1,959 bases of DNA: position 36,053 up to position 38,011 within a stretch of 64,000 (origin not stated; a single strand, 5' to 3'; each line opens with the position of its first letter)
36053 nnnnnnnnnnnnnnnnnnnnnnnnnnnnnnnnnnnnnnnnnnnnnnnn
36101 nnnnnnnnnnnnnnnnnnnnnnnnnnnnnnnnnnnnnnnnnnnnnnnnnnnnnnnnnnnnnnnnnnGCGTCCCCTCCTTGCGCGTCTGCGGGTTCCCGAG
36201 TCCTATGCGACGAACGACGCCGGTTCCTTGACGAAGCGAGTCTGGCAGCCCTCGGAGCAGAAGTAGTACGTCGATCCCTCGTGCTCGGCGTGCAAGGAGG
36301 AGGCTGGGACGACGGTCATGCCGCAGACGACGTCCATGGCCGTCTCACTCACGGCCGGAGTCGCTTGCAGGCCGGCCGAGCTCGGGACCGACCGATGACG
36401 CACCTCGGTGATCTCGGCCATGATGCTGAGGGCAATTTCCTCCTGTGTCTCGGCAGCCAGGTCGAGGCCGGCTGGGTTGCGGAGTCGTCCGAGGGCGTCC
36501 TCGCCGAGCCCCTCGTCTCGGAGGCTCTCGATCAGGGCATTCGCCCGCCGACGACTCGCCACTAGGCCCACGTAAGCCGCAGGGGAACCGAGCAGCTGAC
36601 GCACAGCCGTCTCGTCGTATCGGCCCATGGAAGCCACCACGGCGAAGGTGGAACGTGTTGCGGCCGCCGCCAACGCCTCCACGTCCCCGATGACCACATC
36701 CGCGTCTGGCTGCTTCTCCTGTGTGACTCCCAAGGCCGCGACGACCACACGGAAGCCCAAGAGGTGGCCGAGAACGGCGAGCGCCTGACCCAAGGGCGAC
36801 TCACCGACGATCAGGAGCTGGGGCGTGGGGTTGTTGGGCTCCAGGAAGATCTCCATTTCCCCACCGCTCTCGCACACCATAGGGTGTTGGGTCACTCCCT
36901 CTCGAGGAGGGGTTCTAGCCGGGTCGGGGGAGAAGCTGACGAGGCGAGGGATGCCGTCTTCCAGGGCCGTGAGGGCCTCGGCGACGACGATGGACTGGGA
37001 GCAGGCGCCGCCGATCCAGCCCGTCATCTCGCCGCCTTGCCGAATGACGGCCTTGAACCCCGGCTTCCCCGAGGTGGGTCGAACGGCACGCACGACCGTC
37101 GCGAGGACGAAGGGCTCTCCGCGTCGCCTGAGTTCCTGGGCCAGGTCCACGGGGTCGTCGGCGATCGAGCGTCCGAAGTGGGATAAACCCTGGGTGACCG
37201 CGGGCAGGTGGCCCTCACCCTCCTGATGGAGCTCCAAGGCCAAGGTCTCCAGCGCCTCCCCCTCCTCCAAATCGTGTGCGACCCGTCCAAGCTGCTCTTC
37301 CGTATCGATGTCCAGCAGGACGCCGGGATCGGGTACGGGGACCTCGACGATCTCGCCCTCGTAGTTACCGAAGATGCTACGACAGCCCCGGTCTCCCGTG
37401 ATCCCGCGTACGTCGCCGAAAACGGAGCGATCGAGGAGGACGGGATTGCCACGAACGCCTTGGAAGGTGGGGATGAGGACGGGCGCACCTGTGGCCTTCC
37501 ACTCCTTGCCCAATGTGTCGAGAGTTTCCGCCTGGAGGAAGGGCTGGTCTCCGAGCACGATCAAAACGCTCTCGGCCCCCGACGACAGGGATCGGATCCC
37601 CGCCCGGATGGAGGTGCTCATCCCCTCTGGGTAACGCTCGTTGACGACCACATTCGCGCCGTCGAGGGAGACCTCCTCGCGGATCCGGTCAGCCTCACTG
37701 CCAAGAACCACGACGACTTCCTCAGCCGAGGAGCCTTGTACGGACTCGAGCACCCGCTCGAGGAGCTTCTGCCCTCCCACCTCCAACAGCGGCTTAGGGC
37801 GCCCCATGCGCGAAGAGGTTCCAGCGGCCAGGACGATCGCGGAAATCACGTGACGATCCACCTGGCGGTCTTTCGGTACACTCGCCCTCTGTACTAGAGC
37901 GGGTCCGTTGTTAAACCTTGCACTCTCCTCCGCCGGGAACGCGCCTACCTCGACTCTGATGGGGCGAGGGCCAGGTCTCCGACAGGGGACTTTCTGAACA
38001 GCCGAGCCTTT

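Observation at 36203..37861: Single-polypeptide MocA + XdhC/CoxI + YHS fusion next to a form-I Mo-Cu CO dehydrogenase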

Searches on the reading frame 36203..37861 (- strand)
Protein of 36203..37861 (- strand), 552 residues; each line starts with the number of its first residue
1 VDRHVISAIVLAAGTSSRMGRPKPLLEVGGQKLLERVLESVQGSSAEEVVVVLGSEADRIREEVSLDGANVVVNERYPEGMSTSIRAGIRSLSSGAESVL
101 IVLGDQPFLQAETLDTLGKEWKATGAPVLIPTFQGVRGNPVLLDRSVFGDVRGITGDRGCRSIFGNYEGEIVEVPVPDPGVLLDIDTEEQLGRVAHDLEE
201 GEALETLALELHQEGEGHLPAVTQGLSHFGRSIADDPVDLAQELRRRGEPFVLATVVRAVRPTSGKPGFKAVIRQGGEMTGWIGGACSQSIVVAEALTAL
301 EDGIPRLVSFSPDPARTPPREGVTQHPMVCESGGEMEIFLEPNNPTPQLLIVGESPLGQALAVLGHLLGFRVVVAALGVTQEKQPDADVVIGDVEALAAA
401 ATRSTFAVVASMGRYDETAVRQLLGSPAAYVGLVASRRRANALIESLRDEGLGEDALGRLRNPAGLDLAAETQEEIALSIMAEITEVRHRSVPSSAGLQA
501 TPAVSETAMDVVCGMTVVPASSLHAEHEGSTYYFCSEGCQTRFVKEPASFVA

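Call 4: search_protein_families(library=pfam, proteins=[window:36203-37861:-], max_evalue=1)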
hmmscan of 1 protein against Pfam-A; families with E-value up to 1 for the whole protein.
window:36203-37861:- (552 aa): 9 families
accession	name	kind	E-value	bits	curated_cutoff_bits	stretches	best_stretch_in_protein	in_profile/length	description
PF12804.13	NTP_transf_3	-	5.1e-41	141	27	1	8-167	1-157/160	MobA-like NTP transferase domain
PF13478.12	XdhC_C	-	1.8e-27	96.7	29.7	1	349-484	1-125/125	XdhC Rossmann domain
PF02625.21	XdhC_CoxI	-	1.8e-17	63.5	24.3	1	245-310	2-67/68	XdhC and CoxI family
PF04945.19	YHS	-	2.9e-09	37.2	30.3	1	510-551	3-44/47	YHS domain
PF01128.25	IspD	-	3.8e-09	37.1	27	1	7-123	2-119/221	2-C-methyl-D-erythritol 4-phosphate cytidylyltransferase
PF02348.25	CTP_transf_3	-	5.1e-07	30.1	22.6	1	8-121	2-114/217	Cytidylyltransferase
PF00483.29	NTP_transferase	-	0.001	19.1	21.2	1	8-125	2-128/245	Nucleotidyl transferase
PF24273.1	TRASH_HVO_1752_C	-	0.016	15.8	27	1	512-545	6-38/47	HVO_1752, C-terminal TRASH domain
PF06467.20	zf-FCS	-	0.026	14.8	22.4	1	526-543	22-39/39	MYM-type Zinc finger with FCS sequence motif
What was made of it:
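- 37361..37840 (-): MocA-like nucleotidyltransferase domain (residues 8-167; the folded module spans about residues 1-215). Motifs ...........K and GDQP are present. Pfam NTP_transf_3 141 bits (call 4).
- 36209..36334 (-): YHS/TRASH-type metal-binding domain (residues 510-551). Asp510, Cys513, Cys535 and Cys539 are invariant. Pfam YHS 37.2 bits, GA 30.3 (call 4).
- On MocA (molybdenum cofactor cytidylyltransferase): 141 bits vs GA 27 (call 4).
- On XdhC/CoxI family: 63.5 and 96.7 bits, both above GA (call 4).
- On YHS domain (PF04945; TRASH-like): 37.2 bits vs 30.3 (call 4).
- Closest known: YHS domains of Cu-transporting ATPases and of the Mycobacterium phlei adenylyl cyclase. Different: The TRASH_HVO_1752_C model is not matched above its cut-off (15.8 vs 27 bits, call 4).
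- Checked: Pfam results (call 4), with scores and gathering cut-offs (GA):
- All four domains score above Pfam cut-offs (call 4). YHS also gives weak hits to zinc-finger-like models (zf-FCS, call 4).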

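Call 5: search_protein_families(library=ncbifam, proteins=[window:36203-37861:-], max_evalue=0.1)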
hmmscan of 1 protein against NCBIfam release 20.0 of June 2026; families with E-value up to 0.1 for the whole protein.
window:36203-37861:- (552 aa): 46 families (the best 25 are shown)
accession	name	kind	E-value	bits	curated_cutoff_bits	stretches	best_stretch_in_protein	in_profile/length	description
NF045665.1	NTPtran_DVU1551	equivalog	6.9e-50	170.1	315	1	6-247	1-239/359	DVU_1551 family NTP transferase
TIGR03310.1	matur_MocA_YgfJ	equivalog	5.6e-48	163.4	186.45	1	7-190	1-184/188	molybdenum cofactor cytidylyltransferase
NF045664.1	XdhC_rel_AOR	equivalog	2.1e-32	112.7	350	2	323-489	171-345/346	XdhC family aldehyde oxidoreductase maturation factor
TIGR03202.1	pucB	equivalog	8.1e-27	94.2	235.05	1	7-190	2-191/192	xanthine dehydrogenase accessory protein PucB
NF045782.1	NicBOxredNboR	equivalog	1.7e-25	89.9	260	1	5-193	8-204/206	nicotine blue oxidoreductase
NF010933.0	PRK14353.1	equivalog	4e-18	65.3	505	1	4-126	4-129/453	bifunctional UDP-N-acetylglucosamine diphosphorylase/glucosamine-1-phosphate N-acetyltransferase GlmU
TIGR01173.1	glmU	equivalog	8.3e-18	64.5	366.85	1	7-130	2-126/452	bifunctional UDP-N-acetylglucosamine diphosphorylase/glucosamine-1-phosphate N-acetyltransferase GlmU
NF010932.0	PRK14352.1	equivalog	2.6e-17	62.6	611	1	5-130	6-135/488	bifunctional UDP-N-acetylglucosamine diphosphorylase/glucosamine-1-phosphate N-acetyltransferase GlmU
NF010934.1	PRK14354.1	equivalog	1.3e-14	53.6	450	1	8-126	2-120/447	bifunctional UDP-N-acetylglucosamine diphosphorylase/glucosamine-1-phosphate N-acetyltransferase GlmU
NF010935.0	PRK14355.1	equivalog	1.7e-14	53.3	718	1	6-132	4-132/459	bifunctional UDP-N-acetylglucosamine diphosphorylase/glucosamine-1-phosphate N-acetyltransferase GlmU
NF010940.0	PRK14360.1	equivalog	1.6e-13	50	602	1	7-129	3-127/452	bifunctional UDP-N-acetylglucosamine diphosphorylase/glucosamine-1-phosphate N-acetyltransferase GlmU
NF001457.0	PRK00317.1-3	equivalog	1.1e-12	47.8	164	1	7-132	3-124/200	molybdenum cofactor guanylyltransferase MobA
NF010936.0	PRK14356.1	equivalog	1.3e-12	47.4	666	1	6-122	6-124/456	bifunctional UDP-N-acetylglucosamine diphosphorylase/glucosamine-1-phosphate N-acetyltransferase GlmU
NF002741.0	PRK02726.1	equivalog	2e-11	43.9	179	1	4-117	6-114/200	molybdenum cofactor guanylyltransferase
NF053639.1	Mfer334_fam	equivalog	4.9e-10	39.6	260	1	7-120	1-125/209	pseudomurein biosynthesis protein PmurB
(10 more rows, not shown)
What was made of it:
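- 37361..37840 (-): TIGR03310 MocA 163 bits, below its 186 cut-off (call 5).
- On MocA (molybdenum cofactor cytidylyltransferase): 163.4 bits vs cut-off 186.45 (call 5).
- Closest known: MocA. Different: Those are free-standing proteins of about 190 aa. Here the domain is the N-terminal third of a 552-aa protein and scores below the NCBIfam MocA equivalog cut-off (call 5).
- The MocA domain scores below the NCBIfam MocA equivalog cut-off (163 vs 186 bits, call 5).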
